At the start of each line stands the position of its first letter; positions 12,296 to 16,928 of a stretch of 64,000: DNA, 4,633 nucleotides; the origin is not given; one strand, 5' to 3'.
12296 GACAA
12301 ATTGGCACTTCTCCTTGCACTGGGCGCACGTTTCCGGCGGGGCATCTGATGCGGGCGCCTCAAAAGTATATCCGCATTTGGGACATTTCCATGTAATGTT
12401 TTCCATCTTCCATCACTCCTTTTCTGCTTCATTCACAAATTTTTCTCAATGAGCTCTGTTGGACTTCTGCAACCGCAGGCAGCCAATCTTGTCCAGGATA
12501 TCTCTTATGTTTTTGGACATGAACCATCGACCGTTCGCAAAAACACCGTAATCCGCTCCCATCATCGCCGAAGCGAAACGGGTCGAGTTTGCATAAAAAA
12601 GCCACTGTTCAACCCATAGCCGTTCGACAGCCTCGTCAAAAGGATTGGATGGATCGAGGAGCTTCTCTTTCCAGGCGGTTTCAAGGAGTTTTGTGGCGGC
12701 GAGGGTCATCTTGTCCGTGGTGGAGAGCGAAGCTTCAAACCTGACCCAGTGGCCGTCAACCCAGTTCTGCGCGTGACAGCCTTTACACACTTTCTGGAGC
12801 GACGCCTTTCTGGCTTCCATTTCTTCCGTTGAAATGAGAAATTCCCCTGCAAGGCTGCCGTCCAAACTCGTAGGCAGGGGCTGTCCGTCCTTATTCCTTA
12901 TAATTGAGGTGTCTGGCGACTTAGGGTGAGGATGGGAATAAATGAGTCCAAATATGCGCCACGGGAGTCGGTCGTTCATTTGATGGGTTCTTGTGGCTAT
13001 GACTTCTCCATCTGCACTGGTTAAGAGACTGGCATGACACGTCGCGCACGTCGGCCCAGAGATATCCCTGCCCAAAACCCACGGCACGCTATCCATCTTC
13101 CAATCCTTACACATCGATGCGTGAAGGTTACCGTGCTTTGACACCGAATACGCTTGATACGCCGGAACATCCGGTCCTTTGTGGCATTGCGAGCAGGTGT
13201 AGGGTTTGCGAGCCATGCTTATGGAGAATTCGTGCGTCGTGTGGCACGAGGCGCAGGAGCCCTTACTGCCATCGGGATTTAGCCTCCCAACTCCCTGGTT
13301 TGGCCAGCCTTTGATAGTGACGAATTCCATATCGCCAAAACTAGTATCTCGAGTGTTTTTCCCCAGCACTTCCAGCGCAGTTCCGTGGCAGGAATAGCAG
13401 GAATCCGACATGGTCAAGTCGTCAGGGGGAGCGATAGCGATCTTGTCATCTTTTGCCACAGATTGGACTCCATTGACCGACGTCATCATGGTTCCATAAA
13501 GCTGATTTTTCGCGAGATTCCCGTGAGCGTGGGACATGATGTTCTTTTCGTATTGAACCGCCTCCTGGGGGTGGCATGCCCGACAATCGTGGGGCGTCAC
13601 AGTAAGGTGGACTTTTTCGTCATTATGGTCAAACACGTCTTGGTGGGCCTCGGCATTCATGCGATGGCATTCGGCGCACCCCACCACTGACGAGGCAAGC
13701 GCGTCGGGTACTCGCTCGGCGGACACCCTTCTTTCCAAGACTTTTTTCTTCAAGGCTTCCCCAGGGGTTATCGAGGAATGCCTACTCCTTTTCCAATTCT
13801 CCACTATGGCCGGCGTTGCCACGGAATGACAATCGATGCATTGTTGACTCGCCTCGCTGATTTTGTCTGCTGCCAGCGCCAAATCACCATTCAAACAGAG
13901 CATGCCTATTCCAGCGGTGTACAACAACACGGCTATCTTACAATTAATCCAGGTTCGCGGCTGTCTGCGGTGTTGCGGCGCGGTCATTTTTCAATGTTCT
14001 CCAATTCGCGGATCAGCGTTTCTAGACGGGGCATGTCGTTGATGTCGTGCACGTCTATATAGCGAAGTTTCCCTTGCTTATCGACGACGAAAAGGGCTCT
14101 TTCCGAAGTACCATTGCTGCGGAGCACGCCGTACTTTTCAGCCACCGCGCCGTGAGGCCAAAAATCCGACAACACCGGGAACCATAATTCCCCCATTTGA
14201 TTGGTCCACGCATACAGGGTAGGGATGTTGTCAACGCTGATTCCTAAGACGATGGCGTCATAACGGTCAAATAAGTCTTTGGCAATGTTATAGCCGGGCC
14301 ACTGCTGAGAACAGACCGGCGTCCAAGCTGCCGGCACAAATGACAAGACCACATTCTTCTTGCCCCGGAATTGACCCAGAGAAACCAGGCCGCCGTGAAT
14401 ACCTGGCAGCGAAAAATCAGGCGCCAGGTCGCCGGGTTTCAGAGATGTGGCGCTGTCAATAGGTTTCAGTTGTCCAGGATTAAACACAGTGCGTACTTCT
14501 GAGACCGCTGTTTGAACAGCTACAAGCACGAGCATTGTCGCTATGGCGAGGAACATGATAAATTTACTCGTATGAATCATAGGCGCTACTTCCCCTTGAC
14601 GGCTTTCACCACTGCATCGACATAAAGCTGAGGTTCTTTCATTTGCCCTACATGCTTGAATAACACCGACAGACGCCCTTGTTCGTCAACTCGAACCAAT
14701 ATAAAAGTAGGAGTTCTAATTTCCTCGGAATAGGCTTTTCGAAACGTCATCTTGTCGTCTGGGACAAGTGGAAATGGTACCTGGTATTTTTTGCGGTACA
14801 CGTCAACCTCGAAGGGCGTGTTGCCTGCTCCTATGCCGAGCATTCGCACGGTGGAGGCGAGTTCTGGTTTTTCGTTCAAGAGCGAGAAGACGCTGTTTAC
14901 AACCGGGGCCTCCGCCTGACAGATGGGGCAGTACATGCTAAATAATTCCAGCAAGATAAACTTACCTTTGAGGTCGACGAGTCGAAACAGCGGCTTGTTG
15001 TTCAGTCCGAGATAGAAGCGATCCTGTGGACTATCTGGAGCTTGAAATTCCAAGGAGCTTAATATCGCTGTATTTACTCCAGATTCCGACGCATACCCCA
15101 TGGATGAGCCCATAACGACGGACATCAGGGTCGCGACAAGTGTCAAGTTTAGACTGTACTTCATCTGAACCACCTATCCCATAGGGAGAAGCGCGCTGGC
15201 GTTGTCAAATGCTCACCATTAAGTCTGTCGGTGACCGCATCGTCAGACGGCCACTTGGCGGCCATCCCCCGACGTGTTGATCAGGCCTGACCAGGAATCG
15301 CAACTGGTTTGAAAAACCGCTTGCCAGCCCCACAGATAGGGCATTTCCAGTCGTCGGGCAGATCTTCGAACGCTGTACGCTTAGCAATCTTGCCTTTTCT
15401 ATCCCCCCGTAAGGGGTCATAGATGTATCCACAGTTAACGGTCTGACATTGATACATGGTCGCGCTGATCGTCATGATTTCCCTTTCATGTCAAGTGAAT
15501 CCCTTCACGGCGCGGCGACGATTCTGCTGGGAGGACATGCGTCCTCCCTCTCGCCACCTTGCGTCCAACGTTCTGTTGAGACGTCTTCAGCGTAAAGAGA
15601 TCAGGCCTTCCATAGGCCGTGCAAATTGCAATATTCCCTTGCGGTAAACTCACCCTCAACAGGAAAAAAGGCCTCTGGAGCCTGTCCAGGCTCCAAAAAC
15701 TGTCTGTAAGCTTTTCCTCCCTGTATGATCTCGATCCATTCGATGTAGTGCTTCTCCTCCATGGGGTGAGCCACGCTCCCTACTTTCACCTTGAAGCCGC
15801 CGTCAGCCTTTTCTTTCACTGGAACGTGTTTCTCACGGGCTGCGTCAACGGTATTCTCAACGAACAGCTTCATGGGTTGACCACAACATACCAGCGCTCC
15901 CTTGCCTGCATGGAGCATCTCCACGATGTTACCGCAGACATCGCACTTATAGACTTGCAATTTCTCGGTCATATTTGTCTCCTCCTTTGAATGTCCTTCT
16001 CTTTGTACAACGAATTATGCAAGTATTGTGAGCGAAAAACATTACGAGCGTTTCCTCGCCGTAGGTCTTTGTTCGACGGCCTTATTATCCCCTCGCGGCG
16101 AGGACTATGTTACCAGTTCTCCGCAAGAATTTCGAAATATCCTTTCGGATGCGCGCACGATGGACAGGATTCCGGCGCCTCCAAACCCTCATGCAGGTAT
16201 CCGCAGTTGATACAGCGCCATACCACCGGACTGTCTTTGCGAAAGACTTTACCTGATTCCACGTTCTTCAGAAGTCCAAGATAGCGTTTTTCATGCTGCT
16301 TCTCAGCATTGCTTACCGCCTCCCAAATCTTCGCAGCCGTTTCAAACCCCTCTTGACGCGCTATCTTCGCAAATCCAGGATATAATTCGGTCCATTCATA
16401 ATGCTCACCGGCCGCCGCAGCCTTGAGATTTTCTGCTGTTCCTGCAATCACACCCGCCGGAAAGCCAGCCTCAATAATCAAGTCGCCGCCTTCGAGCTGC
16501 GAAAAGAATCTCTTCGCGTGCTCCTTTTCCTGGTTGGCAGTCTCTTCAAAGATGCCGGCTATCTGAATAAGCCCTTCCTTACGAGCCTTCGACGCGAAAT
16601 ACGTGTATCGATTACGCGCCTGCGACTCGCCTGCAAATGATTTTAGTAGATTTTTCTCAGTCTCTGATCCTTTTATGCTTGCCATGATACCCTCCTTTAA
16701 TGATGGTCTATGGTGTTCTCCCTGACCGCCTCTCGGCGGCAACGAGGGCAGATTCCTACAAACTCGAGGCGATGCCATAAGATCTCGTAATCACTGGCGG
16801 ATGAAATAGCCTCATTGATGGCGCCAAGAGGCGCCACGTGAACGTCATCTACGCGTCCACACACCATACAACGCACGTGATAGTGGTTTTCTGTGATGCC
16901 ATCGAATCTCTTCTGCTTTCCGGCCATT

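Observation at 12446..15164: Translationally coupled exported module: TlpA-like thioredoxin, peroxiredoxin, HAO-like octahaem cytochrome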

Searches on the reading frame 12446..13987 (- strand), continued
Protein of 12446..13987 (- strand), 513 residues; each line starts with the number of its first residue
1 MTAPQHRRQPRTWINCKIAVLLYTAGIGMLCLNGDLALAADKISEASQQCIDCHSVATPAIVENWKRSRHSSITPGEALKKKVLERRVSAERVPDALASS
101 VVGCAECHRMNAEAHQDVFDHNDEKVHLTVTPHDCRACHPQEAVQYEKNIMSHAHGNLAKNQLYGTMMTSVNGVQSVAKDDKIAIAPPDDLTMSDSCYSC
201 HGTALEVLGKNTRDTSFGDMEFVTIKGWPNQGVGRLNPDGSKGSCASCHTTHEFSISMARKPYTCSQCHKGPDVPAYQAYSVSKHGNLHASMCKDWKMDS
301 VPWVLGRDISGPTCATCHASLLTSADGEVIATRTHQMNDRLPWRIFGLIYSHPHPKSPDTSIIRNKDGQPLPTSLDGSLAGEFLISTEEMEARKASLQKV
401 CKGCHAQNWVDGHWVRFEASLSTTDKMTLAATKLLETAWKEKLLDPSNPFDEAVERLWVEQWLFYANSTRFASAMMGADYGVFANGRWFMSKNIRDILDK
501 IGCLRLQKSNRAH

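Call 63: search_protein_representatives(protein=window:12446-13987:-)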
Query: 513 residues. Proteins with E-value up to 0.001 (for the whole library): 999; up to 1e-10: 500; up to 1e-30: 134. The best 150 are listed.
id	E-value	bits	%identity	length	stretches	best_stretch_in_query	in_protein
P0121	4.8e-162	556.5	49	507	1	38-502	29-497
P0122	1.1e-143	495.9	47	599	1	39-501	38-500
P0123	1.7e-127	442.6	44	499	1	43-489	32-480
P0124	1.5e-125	436.2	46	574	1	37-495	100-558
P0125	5.2e-125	434.4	58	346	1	188-499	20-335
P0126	1.3e-121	423.2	43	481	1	35-501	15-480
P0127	3.1e-92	326.2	56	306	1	208-444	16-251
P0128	7.6e-90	318.3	46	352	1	42-349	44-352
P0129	9.3e-89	314.8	47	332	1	39-320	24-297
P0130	1.8e-84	300.6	52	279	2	258-414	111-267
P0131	2.1e-72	260.8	48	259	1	206-440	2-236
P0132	1.4e-67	244.9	47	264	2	304-503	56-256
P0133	3.3e-67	243.7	38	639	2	195-481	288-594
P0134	7.8e-66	239.1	55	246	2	142-292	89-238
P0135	3.3e-64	233.8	46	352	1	40-280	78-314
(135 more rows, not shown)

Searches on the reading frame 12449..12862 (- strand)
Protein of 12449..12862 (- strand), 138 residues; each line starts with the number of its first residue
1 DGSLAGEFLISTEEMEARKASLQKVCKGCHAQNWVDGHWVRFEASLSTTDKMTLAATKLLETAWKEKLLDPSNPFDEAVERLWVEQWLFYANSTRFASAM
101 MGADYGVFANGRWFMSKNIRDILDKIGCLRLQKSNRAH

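Call 27: search_solved_structures(query=A2, max_evalue=10, show_alignments=5)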
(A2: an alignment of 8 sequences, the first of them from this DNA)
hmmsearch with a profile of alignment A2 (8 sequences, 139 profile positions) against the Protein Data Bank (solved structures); distinct sequences matched with E-value up to 10: 3.
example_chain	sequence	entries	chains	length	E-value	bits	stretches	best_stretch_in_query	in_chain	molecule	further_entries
4qo5_A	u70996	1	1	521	5.4e-30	107.4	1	9-132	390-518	Hypothetical multiheme protein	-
1jju_A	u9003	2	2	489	0.018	18.2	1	20-62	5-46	QUINOHEMOPROTEIN AMINE DEHYDROGENASE | quinohemoprotein amine dehydrogenase 60 kDa subunit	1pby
6h5l_A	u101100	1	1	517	0.039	17.1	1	5-65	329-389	Similar to hydroxylamine oxidoreductase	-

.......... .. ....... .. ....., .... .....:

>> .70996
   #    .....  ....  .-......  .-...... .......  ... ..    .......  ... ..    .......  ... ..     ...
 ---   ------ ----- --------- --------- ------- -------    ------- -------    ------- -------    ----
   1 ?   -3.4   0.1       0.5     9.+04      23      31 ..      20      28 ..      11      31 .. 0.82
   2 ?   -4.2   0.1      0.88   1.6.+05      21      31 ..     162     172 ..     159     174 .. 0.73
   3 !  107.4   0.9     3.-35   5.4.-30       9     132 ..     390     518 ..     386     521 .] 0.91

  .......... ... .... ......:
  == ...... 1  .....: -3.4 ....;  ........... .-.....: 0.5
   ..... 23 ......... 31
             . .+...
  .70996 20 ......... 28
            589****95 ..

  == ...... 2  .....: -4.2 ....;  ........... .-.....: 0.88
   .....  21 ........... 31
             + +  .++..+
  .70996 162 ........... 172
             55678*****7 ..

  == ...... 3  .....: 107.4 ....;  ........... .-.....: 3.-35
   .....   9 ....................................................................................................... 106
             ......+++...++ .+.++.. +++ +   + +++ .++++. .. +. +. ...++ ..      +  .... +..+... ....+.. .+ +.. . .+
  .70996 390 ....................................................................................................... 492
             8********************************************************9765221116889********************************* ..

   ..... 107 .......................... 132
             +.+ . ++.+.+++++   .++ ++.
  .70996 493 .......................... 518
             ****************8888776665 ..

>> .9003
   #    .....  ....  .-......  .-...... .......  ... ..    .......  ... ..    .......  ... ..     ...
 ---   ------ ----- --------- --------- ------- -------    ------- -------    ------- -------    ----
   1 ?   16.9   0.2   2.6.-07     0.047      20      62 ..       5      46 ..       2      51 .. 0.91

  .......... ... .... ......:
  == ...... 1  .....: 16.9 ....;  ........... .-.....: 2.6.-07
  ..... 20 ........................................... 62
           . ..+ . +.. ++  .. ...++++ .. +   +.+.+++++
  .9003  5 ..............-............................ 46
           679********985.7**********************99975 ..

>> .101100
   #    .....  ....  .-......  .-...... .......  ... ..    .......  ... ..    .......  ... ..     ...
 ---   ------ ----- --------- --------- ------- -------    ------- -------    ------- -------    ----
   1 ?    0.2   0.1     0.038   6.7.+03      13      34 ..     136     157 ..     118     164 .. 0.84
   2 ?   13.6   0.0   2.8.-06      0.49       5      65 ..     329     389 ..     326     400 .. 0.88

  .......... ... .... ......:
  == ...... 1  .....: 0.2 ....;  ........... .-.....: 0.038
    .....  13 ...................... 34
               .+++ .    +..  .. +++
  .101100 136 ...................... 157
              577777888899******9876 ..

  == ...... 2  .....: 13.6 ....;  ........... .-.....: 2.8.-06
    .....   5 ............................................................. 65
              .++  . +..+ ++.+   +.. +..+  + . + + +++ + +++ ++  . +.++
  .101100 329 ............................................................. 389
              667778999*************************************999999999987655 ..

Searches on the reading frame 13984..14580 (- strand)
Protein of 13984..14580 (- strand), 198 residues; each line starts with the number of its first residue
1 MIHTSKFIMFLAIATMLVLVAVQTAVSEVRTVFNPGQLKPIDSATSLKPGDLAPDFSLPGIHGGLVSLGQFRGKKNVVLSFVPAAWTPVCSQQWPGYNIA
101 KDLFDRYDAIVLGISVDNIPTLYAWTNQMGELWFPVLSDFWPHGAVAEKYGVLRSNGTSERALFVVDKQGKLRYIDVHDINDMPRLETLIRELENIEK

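Call 3: search_protein_families(library=pfam, proteins=[window:13984-14580:-], max_evalue=0.01)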
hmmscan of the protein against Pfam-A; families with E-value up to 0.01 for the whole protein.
window:13984-14580:- (198 aa): 2 families
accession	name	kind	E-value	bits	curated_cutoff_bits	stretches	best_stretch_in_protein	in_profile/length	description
PF00578.27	AhpC-TSA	-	2.2e-32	112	26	1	49-175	1-124/124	AhpC/TSA family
PF08534.16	Redoxin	-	5.7e-22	78.5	26.6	1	48-189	1-147/148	Redoxin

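Call 4: search_protein_families(library=ncbifam, proteins=[window:13984-14580:-], max_evalue=0.01)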
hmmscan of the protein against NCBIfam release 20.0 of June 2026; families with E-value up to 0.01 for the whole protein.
window:13984-14580:- (198 aa): 12 families
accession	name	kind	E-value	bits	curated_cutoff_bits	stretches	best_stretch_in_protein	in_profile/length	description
NF009668.0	PRK13189.1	equivalog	4.5e-17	62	211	1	48-178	11-145/224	peroxiredoxin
NF006960.0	PRK09437.1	equivalog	2.4e-15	56.8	140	1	46-153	3-106/156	thioredoxin-dependent thiol peroxidase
NF001808.0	PRK00522.1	equivalog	2.2e-12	46.7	123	1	45-193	16-165/167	thiol peroxidase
NF009670.0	PRK13191.1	equivalog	3.4e-10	39.8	374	1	53-190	13-154/215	putative peroxiredoxin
NF009669.0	PRK13190.1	equivalog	3.4e-10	39.5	261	1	51-192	7-150/203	putative peroxiredoxin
NF040737.1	peroxi_PrxU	equivalog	1.7e-09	37.7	270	1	44-190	33-186/233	thioredoxin-dependent peroxiredoxin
NF045827.1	perox_SUH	exception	3.5e-09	36.3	298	1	44-191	15-163/178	thiol peroxidase Prx-SUH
TIGR03137.1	AhpC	equivalog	1.2e-08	34.9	272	1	69-190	27-149/187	alkyl hydroperoxide reductase subunit C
NF010122.0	PRK13599.1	equivalog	1.8e-07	30.8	456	1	71-179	31-143/220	peroxiredoxin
NF053650.1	PerredPrxQDein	equivalog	9.4e-07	28.9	260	1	54-172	2-122/148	thioredoxin-dependent peroxiredoxin PrxQ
NF002854.0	PRK03147.1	subfamily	9.8e-06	25.6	170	1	42-173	31-153/176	thiol-disulfide oxidoreductase ResA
NF011576.0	PRK15000.1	subfamily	0.0036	17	301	1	70-189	30-154/200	peroxiredoxin C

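Call 6: search_solved_structures(query=window:13984-14580:-, max_evalue=0.001, show_alignments=2)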
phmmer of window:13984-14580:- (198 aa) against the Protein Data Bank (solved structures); distinct sequences matched with E-value up to 0.001: 117 (the best 60 are shown).
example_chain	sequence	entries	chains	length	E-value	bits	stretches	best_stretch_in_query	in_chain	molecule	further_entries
4x1u_A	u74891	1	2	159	1.9e-25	92.8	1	47-179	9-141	Putative peroxiredoxin MT2298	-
1xvw_A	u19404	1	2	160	1.9e-25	92.8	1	47-179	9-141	Hypothetical protein Rv2238c/MT2298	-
5id2_A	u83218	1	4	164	2.3e-25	92.6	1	47-179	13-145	Putative peroxiredoxin Rv2238c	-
4x0x_A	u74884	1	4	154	2.7e-25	92.3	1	48-179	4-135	Putative peroxiredoxin MT2298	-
1xxu_A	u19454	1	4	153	2.9e-25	92.2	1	48-179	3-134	Hypothetical protein Rv2238c/MT2298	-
5c04_A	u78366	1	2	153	4.3e-25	91.7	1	47-179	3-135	Putative peroxiredoxin MT2298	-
4xih_A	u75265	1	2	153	1.7e-24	89.7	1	48-179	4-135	AhpC/TSA family protein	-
2ywn_A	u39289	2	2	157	5e-18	68.6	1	48-194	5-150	Peroxiredoxin-like protein | Peroxiredoxin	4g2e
5ijt_A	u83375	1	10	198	1.6e-13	53.9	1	48-181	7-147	Peroxiredoxin-2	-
1qmv_A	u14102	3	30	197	1.7e-13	53.8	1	48-181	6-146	PEROXIREDOXIN-2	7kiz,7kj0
7kj1_A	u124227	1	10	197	1.8e-13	53.7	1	48-181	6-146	Peroxiredoxin-2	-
6j13_A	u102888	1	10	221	2.8e-13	53.1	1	49-180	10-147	2-cys peroxiredoxin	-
6utl_A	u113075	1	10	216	6.1e-13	52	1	53-192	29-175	Peroxiredoxin TSA2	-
5ept_H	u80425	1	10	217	9.2e-13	51.4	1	54-192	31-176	Peroxiredoxin TSA2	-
3sbc_A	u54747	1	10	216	1.4e-12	50.8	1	53-186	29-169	Peroxiredoxin TSA1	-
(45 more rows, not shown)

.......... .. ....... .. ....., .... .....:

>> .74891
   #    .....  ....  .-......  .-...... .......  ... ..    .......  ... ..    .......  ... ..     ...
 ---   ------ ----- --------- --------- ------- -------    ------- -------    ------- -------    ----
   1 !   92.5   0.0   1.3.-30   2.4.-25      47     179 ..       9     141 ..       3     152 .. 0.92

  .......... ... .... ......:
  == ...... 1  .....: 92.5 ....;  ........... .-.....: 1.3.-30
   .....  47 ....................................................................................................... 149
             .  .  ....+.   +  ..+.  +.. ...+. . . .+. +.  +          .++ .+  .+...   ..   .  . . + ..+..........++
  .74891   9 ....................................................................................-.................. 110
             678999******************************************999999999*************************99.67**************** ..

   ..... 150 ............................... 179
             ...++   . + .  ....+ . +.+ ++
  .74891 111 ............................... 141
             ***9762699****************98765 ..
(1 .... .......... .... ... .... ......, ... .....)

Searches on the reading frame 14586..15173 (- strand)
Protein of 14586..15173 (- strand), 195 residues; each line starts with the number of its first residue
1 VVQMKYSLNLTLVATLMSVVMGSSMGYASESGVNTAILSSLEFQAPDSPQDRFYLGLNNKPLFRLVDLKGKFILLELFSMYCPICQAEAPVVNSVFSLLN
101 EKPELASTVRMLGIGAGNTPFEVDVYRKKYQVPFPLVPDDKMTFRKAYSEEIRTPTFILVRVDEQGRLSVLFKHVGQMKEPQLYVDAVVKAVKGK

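Call 3: search_protein_families(library=pfam, proteins=[window:14586-15173:-], max_evalue=0.01)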
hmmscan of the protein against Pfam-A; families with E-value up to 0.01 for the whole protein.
window:14586-15173:- (195 aa): 2 families
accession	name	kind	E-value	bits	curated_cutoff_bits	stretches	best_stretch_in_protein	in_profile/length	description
PF08534.16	Redoxin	-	7.2e-08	32.8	26.6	1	62-179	20-137/148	Redoxin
PF00578.27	AhpC-TSA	-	8.3e-07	29.4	26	1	63-151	18-101/124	AhpC/TSA family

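Call 4: search_protein_families(library=ncbifam, proteins=[window:14586-15173:-], max_evalue=0.01)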
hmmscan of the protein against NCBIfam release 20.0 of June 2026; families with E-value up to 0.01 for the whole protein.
window:14586-15173:- (195 aa): 4 families
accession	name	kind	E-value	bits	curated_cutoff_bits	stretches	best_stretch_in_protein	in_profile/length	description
NF002854.0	PRK03147.1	subfamily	4.5e-12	46.2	170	1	52-182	44-164/176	thiol-disulfide oxidoreductase ResA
NF041202.1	StoA_CxxC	exception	4.3e-06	26.7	210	1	66-183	48-157/163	endospore biogenesis thiol-disulfide oxidoreductase StoA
TIGR00385.1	dsbE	subfamily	0.0032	17.1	123.15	0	66-95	59-88/173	DsbE family thiol:disulfide interchange protein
NF047696.1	ThlDiSintTplARhiz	equivalog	0.009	15.8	230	0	64-95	91-122/219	thiol:disulfide interchange protein TlpA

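Call 7: search_solved_structures(query=window:14586-15173:-, max_evalue=0.01, show_alignments=2)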
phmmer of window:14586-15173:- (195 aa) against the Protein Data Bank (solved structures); distinct sequences matched with E-value up to 0.01: 16.
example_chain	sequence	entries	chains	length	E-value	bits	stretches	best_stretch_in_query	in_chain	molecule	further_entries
3c71_A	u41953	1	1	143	1.5e-07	34.7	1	52-161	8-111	Thiol-disulfide oxidoreductase resA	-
1st9_A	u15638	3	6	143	2e-06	31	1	52-161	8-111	Thiol-disulfide oxidoreductase resA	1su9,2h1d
2f9s_A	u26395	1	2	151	2.4e-06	30.8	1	52-161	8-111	Thiol-disulfide oxidoreductase resA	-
3c73_A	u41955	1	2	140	2.9e-06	30.5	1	52-161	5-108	Thiol-disulfide oxidoreductase resA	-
2h1b_A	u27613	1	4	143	5.3e-06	29.7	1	52-161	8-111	Thiol-disulfide oxidoreductase resA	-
4nmu_A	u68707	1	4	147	2.1e-05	27.7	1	63-167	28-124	Thiol-disulfide oxidoreductase ResA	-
3eyt_A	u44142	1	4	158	2.3e-05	27.6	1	50-180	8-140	uncharacterized protein SPOA0173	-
2h19_A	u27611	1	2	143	3.6e-05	26.9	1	52-161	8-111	Thiol-disulfide oxidoreductase resA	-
2h1a_A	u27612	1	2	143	3.7e-05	26.9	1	52-161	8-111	Thiol-disulfide oxidoreductase resA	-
3kcm_A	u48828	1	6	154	7.6e-05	25.9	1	47-166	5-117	Thioredoxin family protein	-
2h1g_A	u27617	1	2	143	0.00065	22.9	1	52-161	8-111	Thiol-disulfide oxidoreductase resA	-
3erw_A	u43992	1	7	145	0.0024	21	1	68-168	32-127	Sporulation thiol-disulfide oxidoreductase A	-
4evm_A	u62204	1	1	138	0.0025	21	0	55-95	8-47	Thioredoxin family protein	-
2lja_A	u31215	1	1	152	0.0038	20.4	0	54-94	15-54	Putative thiol-disulfide oxidoreductase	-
4hqs_A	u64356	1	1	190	0.0048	20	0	54-95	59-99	Thioredoxin family protein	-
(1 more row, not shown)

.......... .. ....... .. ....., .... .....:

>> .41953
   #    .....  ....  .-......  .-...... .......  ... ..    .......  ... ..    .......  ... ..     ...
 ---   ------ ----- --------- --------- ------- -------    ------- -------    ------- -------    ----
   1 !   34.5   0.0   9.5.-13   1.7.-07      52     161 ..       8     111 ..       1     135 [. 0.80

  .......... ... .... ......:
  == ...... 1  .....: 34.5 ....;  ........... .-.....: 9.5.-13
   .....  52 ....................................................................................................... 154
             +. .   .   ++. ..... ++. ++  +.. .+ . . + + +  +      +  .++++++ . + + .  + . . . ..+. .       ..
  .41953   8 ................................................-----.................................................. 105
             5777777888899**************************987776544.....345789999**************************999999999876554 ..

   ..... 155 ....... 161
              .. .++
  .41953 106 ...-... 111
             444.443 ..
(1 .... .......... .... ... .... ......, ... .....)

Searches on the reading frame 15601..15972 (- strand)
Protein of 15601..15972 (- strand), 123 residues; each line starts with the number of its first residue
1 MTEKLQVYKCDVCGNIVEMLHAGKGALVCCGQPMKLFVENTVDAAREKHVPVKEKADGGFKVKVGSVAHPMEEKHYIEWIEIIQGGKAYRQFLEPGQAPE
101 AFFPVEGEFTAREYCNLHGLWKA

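Call 3: search_protein_families(library=pfam, proteins=[window:15601-15972:-], max_evalue=0.01)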
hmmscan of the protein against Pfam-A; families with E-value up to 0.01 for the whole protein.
window:15601-15972:- (123 aa): 2 families
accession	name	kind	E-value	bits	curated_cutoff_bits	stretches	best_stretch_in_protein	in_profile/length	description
PF06397.17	Desulfoferrod_N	-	3.4e-20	71.8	23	1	2-36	1-35/36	Desulfoferrodoxin, N-terminal domain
PF01880.24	Desulfoferrodox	-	6.1e-19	68.8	22.2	1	42-122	2-96/98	Desulfoferrodoxin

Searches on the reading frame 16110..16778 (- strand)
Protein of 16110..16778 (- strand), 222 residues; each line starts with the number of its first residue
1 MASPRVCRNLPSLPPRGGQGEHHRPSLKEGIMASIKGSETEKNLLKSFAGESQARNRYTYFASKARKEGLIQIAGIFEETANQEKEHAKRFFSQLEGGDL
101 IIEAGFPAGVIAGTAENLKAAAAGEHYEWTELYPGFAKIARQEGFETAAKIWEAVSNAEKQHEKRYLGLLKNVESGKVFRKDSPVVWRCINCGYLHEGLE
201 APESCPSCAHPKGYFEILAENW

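Call 3: search_protein_families(library=pfam, proteins=[window:16110-16778:-], max_evalue=0.01)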
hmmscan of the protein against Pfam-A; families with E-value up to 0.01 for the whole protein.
window:16110-16778:- (222 aa): 4 families
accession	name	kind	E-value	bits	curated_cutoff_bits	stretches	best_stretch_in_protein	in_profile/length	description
PF02915.23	Rubrerythrin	-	9.9e-30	104.1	22.8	1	42-169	1-136/137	Rubrerythrin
PF21349.2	RUBY_RBDX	-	2e-14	53.2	26.5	1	187-216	1-30/30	Rubrerythrin, rubredoxin-like domain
PF23458.2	DUF7130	-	1.6e-07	31.5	35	1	171-216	39-84/89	Domain of unknown function (DUF7130)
PF00210.30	Ferritin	-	1.3e-06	28.8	24.5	1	42-173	2-139/142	Ferritin-like domain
